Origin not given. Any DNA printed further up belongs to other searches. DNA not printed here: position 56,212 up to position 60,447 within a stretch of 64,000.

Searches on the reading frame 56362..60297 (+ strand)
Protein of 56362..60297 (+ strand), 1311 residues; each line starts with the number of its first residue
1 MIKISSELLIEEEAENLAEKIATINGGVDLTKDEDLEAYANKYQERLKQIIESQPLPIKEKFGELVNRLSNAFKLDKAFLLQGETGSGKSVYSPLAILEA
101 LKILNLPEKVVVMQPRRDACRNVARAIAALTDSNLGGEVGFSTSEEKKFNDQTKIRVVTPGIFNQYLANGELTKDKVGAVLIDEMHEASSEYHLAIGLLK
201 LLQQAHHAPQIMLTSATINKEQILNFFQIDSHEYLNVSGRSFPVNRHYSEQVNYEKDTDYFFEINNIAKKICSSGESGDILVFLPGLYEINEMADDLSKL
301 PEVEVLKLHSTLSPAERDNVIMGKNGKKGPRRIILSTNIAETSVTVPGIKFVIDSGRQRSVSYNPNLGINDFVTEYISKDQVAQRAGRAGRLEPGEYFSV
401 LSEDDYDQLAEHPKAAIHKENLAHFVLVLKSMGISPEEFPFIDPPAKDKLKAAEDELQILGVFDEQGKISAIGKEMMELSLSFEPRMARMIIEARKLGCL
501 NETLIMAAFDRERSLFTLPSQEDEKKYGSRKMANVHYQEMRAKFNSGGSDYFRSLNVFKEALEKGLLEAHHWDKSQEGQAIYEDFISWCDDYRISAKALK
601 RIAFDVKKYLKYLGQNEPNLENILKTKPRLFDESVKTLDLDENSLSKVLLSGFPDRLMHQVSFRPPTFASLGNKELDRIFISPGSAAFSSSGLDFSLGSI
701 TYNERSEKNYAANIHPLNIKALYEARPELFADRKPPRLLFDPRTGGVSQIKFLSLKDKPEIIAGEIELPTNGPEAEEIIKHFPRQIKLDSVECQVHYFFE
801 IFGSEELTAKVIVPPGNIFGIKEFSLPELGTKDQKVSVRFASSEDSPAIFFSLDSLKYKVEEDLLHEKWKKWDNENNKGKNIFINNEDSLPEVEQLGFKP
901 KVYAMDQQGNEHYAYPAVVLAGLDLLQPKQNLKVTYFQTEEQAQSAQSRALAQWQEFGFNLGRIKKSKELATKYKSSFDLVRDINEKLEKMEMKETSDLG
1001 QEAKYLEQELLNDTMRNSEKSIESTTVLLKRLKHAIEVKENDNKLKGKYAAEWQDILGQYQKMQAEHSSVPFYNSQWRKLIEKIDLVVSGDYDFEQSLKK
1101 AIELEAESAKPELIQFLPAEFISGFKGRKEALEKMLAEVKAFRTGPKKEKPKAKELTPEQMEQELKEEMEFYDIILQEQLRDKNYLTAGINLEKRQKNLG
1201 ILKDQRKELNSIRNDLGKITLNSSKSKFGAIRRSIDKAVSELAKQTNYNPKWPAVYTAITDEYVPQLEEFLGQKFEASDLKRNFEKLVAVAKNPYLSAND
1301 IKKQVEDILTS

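Call 5: search_protein_families(library=pfam, proteins=[window:56362-60297:+], max_evalue=0.01)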
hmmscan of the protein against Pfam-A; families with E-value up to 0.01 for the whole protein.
window:56362-60297:+ (1311 aa): 5 families
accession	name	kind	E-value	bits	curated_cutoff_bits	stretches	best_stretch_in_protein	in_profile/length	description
PF00270.35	DEAD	-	8.3e-16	58.6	26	1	76-221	14-162/167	DEAD/DEAH box helicase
PF00271.37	Helicase_C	-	7.8e-14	52.3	23.5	1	269-392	7-109/110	Helicase conserved C-terminal domain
PF04851.21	ResIII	-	1.6e-09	38.3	22.5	1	65-218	11-162/164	Type III restriction enzyme, res subunit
PF21010.2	HA2_C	-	1.4e-08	35.6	21.3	1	484-550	1-73/77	Helicase associated domain (HA2), ratchet-like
PF04408.29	HA2_N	-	0.0071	16.9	21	0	453-480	1-28/29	Helicase associated domain (HA2), winged-helix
